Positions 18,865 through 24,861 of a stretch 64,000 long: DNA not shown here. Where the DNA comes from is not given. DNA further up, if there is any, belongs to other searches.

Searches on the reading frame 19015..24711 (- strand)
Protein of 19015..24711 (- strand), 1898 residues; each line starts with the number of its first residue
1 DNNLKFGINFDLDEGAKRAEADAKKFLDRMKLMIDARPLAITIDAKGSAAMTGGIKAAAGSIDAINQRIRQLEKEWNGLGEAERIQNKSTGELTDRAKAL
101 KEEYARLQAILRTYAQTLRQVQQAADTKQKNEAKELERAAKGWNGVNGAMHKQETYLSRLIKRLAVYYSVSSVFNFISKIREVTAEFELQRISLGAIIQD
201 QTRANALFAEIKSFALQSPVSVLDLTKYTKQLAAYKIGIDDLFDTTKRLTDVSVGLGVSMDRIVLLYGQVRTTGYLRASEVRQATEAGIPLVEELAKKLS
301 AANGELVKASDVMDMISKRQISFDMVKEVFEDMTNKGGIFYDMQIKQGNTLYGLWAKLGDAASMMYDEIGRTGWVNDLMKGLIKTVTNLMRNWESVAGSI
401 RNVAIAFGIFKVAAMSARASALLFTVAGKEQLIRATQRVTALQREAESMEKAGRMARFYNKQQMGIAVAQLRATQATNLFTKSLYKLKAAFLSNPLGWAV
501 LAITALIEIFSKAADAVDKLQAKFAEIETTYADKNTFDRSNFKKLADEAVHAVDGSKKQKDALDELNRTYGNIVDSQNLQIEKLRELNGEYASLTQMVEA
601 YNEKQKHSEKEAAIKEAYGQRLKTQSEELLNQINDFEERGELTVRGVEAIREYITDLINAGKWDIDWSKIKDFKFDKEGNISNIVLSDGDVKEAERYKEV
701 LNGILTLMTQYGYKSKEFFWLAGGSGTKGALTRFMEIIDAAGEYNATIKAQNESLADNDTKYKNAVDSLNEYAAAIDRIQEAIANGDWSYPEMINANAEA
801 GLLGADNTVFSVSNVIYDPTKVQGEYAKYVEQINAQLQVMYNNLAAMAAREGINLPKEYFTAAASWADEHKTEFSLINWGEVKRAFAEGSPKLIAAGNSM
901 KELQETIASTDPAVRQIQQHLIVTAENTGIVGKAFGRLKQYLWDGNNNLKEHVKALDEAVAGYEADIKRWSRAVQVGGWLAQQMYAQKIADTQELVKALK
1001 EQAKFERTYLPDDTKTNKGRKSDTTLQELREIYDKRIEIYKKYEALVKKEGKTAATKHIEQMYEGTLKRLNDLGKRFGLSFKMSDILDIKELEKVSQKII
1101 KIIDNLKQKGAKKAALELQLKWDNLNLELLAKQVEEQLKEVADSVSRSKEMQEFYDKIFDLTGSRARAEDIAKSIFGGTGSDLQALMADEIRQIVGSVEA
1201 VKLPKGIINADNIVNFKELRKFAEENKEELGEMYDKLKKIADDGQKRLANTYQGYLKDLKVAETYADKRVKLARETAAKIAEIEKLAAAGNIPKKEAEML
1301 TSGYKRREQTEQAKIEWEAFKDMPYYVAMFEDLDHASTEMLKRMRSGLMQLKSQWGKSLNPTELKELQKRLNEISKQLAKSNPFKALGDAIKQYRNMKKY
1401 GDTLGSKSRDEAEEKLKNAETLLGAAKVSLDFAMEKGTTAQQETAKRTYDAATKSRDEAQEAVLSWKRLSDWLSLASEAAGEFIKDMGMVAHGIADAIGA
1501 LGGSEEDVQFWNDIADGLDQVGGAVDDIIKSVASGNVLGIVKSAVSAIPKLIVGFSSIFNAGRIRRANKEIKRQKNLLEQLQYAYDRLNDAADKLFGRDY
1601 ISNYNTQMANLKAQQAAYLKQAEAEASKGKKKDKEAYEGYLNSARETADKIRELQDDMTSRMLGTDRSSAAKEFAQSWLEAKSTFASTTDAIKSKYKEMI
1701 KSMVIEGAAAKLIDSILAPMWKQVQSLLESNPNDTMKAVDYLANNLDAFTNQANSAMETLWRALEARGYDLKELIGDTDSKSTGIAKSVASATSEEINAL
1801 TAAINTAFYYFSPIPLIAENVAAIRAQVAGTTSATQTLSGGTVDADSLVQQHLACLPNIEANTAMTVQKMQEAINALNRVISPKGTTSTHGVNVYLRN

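Call 54: search_protein_families(library=phrogs, proteins=[window:19015-24711:-], max_evalue=0.00001)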
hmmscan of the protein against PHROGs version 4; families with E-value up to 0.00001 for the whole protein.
window:19015-24711:- (1898 aa): 2 families
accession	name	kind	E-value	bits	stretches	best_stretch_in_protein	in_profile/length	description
phrog_9959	-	tail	8.9e-87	293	4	151-458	42-342/1708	tail length tape measure protein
phrog_21917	-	unknown function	8.3e-30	104.3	1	1296-1809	876-1342/1395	-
